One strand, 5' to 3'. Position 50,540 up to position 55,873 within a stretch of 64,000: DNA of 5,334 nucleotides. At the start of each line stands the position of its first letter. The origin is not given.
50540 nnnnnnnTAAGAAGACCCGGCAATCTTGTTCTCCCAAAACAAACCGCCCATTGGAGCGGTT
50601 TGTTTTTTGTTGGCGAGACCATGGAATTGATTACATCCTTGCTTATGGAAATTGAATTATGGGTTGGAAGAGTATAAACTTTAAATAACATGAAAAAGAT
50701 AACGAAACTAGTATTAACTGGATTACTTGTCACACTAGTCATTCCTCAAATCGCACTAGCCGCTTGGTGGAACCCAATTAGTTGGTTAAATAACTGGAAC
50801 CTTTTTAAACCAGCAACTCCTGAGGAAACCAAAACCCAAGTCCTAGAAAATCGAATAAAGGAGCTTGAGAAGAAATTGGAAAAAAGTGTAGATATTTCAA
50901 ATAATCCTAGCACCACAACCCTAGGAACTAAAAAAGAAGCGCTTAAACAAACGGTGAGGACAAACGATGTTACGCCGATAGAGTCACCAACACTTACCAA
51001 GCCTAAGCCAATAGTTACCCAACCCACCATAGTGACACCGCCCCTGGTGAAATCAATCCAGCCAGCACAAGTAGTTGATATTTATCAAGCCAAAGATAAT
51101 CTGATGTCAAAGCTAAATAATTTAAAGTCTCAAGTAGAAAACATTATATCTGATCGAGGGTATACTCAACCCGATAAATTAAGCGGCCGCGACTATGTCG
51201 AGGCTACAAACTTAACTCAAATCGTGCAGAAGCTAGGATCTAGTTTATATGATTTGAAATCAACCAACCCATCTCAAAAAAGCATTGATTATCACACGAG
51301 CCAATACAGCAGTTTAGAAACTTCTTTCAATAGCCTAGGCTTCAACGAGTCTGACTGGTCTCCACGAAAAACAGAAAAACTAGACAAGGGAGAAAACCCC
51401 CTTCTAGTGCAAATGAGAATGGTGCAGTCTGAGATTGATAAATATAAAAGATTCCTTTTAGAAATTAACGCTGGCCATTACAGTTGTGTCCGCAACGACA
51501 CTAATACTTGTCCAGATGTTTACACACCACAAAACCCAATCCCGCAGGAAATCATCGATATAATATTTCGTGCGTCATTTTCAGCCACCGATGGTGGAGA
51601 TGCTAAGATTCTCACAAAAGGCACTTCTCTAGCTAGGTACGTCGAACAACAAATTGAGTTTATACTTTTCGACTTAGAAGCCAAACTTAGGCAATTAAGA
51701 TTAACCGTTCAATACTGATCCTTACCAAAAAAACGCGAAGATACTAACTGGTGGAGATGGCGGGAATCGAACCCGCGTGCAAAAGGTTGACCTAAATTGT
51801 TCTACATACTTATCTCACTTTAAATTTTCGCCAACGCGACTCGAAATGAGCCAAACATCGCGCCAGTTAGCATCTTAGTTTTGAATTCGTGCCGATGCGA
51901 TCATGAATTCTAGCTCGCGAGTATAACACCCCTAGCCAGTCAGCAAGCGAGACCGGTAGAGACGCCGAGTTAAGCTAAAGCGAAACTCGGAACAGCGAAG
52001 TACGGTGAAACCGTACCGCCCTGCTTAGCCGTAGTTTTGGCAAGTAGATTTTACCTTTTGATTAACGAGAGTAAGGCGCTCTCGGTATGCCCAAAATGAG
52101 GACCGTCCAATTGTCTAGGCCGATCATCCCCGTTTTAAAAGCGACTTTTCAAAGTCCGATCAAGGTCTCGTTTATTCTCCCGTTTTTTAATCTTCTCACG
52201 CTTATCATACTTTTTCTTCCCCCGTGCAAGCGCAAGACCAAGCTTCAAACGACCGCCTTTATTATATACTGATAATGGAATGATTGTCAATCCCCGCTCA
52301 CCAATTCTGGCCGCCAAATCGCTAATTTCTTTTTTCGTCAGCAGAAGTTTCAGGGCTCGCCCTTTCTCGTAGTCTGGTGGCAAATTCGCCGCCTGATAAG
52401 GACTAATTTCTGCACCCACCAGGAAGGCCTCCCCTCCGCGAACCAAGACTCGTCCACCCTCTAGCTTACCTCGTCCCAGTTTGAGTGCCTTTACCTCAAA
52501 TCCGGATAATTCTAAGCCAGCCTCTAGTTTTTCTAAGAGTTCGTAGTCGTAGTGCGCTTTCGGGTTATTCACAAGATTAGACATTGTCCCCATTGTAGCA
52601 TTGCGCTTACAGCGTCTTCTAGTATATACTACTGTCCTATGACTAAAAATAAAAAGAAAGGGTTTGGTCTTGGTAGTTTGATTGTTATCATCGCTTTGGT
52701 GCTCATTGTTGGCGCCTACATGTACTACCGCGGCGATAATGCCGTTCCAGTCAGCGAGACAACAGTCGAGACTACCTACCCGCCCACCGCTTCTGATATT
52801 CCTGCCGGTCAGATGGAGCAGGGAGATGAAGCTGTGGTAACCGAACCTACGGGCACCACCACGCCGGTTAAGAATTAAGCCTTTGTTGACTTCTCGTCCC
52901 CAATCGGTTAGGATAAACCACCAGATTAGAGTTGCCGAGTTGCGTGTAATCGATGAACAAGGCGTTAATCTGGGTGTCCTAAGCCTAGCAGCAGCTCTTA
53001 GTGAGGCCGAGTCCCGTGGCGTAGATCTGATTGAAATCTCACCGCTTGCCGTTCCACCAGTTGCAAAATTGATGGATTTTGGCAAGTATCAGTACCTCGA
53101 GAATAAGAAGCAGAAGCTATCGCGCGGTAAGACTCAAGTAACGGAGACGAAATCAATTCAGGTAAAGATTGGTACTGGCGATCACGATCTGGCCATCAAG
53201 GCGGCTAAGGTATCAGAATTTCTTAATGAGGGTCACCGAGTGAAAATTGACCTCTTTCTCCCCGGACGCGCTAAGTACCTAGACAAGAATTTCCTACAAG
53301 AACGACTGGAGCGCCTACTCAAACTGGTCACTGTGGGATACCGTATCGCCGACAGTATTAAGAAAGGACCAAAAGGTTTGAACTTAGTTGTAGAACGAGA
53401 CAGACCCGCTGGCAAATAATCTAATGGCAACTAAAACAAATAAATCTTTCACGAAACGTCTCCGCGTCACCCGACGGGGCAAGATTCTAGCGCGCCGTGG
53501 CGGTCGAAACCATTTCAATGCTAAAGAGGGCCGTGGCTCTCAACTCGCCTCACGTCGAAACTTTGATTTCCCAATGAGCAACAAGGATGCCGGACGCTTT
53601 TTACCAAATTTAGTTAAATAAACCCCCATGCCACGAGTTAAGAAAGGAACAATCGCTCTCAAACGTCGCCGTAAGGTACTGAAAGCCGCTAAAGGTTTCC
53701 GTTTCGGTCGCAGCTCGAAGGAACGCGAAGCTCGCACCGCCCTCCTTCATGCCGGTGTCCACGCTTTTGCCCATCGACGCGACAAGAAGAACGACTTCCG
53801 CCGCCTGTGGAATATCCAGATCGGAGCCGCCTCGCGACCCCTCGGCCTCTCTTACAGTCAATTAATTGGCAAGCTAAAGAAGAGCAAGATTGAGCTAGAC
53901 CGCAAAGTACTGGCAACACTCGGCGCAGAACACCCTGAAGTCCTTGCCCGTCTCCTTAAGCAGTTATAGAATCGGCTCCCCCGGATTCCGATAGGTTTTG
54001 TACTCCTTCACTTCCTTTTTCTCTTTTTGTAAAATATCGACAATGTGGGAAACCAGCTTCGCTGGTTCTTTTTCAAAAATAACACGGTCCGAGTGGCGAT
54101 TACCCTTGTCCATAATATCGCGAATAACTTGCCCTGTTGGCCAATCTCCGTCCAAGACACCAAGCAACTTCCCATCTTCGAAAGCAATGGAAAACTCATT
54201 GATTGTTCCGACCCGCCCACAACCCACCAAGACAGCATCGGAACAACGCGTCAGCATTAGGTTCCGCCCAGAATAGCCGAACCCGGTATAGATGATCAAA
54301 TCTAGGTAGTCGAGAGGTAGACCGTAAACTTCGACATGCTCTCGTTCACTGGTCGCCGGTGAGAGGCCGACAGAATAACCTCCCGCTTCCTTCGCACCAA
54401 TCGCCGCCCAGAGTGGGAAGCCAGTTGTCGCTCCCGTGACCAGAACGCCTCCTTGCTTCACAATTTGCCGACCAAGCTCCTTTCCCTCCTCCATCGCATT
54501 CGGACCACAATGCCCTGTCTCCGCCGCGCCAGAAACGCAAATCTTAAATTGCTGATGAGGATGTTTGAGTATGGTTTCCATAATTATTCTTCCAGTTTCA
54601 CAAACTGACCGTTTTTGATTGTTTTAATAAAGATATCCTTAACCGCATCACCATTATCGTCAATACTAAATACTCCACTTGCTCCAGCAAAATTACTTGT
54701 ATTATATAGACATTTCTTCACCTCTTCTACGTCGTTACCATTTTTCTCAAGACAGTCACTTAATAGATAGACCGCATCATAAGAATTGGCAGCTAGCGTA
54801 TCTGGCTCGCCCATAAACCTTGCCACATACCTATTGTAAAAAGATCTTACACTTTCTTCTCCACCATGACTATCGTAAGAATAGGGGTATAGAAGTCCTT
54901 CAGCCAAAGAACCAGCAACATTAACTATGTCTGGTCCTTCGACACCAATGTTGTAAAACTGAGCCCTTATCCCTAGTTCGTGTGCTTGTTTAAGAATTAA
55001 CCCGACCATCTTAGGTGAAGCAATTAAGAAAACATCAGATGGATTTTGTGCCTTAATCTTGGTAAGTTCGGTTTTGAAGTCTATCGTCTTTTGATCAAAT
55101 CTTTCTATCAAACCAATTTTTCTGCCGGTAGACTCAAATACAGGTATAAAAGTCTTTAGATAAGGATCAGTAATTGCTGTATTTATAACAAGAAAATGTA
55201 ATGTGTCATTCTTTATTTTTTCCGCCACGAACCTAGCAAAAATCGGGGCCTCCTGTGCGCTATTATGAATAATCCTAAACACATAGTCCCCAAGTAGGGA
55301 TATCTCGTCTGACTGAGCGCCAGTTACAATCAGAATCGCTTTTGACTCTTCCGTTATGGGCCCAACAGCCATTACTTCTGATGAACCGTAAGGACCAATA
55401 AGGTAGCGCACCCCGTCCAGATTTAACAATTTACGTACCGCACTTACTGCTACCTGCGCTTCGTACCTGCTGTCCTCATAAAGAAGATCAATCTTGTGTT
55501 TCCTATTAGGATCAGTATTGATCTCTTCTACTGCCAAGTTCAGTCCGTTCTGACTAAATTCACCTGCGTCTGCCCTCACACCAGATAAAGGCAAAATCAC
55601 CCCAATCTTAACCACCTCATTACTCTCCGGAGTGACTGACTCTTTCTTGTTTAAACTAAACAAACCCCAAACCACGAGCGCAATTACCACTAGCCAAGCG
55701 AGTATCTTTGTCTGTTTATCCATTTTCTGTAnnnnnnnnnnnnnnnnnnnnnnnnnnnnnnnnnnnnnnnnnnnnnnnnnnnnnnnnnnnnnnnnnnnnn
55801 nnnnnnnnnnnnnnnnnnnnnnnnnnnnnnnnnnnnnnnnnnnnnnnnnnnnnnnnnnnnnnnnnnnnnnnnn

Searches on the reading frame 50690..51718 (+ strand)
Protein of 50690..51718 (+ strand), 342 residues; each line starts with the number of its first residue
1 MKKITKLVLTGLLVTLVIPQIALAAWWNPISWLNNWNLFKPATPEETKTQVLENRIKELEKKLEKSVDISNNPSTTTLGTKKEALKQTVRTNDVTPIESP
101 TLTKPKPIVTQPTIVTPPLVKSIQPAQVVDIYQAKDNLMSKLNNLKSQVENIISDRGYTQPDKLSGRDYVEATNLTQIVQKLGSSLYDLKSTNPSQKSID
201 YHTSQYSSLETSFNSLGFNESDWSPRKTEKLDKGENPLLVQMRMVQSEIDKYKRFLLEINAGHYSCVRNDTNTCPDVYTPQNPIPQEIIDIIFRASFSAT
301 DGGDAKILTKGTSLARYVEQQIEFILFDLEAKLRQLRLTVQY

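Call 12: search_protein_families(library=pfam, proteins=[window:50690-51718:+])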
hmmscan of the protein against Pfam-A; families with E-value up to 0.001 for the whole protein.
window:50690-51718:+ (342 aa): 0 families

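Call 15: find_encoding_contigs(protein=window:50690-51718:+, flank=6000)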
Protein window:50690-51718:+ (342 aa): no gene with exactly this product is on record in the collection.

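Call 16: search_protein_families(library=ncbifam, proteins=[window:50690-51718:+], max_evalue=10)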
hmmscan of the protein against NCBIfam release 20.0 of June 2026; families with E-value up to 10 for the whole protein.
window:50690-51718:+ (342 aa): 1 family
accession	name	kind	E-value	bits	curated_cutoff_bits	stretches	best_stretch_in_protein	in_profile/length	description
NF033580.1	transpos_IS5_3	equivalog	0.13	11.8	110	1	118-174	140-193/258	IS5 family transposase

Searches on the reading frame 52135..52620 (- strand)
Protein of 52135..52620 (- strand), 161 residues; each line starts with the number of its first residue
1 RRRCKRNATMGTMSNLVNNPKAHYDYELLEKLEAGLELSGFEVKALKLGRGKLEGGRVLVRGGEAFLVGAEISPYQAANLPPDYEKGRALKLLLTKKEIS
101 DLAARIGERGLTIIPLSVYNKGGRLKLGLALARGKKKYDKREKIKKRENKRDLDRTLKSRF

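Call 12: search_protein_families(library=pfam, proteins=[window:52135-52620:-])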
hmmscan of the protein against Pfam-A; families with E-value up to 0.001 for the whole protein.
window:52135-52620:- (161 aa): 1 family
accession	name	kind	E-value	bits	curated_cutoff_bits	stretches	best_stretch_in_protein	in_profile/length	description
PF01668.23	SmpB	-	9e-44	149.3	27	1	17-158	2-142/143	SmpB protein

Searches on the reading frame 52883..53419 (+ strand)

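Call 12: search_protein_families(library=pfam, proteins=[window:52883-53419:+])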
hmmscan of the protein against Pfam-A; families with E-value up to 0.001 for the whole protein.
window:52883-53419:+ (178 aa): 2 families
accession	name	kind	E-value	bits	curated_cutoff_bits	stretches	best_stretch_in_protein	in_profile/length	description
PF05198.21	IF3_N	-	2.9e-25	88.7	26.9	1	11-78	1-68/70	Translation initiation factor IF-3, N-terminal domain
PF00707.27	IF3_C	-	4.7e-10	39.7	34.8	1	88-146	2-59/86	Translation initiation factor IF-3, C-terminal domain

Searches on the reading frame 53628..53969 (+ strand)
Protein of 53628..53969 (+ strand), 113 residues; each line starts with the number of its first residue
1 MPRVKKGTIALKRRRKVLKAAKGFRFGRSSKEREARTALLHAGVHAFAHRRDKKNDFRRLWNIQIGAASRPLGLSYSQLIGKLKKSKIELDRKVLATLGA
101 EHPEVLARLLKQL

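Call 55: search_protein_families(library=pfam, proteins=[window:53628-53969:+], max_evalue=0.00001)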
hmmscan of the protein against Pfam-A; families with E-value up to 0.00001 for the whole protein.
window:53628-53969:+ (113 aa): 1 family
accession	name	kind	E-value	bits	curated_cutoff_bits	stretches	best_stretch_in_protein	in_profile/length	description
PF00453.23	Ribosomal_L20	-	5e-31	107.4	30.8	1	3-108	1-106/107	Ribosomal protein L20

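Call 67: list_cluster_members(proteins=[window:53628-53969:+, window:48579-48833:-, window:48019-48267:-, window:57267-57878:-, window:43199-44404:-, window:50424-50546:+])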
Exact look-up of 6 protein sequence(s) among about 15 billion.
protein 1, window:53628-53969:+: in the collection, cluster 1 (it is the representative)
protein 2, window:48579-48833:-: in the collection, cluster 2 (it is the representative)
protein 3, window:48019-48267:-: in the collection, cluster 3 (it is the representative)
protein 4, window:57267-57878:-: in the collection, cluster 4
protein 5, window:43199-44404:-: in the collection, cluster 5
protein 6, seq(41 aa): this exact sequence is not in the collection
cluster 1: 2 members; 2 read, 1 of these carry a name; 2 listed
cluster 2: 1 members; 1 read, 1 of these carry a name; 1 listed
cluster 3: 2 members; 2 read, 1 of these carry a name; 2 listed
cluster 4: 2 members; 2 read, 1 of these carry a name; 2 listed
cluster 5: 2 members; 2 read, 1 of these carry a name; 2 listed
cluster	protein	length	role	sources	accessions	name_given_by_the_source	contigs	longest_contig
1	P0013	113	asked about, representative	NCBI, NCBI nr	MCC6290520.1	50S ribosomal protein L20 [Candidatus Nomurabacteria bacterium]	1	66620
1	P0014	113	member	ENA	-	-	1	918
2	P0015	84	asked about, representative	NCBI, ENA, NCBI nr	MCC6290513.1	SWIB/MDM2 domain-containing protein [Candidatus Nomurabacteria bacterium]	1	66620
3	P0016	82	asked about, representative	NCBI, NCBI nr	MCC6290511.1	glutathione S-transferase N-terminal domain-containing protein [Candidatus Nomurabacteria ...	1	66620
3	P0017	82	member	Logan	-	-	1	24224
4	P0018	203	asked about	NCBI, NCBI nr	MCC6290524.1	nucleoside-diphosphate kinase [Candidatus Nomurabacteria bacterium]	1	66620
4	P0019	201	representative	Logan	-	-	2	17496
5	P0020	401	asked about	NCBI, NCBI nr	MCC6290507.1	alpha-amylase [Candidatus Nomurabacteria bacterium]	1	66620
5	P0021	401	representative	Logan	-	-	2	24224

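Call 69: find_encoding_contigs(protein=window:53628-53969:+, flank=6000, max_places=3)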
Protein window:53628-53969:+ (113 aa): no gene with exactly this product is on record in the collection.

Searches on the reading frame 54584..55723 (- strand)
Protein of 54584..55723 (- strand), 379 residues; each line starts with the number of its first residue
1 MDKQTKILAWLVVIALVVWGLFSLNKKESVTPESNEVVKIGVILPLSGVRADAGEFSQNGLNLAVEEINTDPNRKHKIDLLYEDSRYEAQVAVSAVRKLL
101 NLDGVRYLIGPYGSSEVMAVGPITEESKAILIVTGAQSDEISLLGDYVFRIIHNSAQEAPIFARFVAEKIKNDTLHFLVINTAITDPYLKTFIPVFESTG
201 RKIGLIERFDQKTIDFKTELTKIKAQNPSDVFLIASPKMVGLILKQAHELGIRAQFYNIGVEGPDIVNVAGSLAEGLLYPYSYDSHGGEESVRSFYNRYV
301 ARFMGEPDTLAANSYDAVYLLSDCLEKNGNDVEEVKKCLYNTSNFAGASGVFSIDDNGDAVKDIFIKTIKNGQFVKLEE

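Call 55: search_protein_families(library=pfam, proteins=[window:54584-55723:-], max_evalue=0.00001)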
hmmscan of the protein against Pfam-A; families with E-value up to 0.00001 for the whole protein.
window:54584-55723:- (379 aa): 3 families
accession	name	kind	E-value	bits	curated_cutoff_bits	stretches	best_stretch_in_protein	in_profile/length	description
PF13458.12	Peripla_BP_6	-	5.5e-45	154.9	31.7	1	38-372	2-342/343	Periplasmic binding protein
PF01094.35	ANF_receptor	-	3.2e-22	79.5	25.4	1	59-361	4-341/353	Receptor family ligand binding region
PF13433.12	Peripla_BP_5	-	1.5e-11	44.4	27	1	38-374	1-342/363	Periplasmic binding protein domain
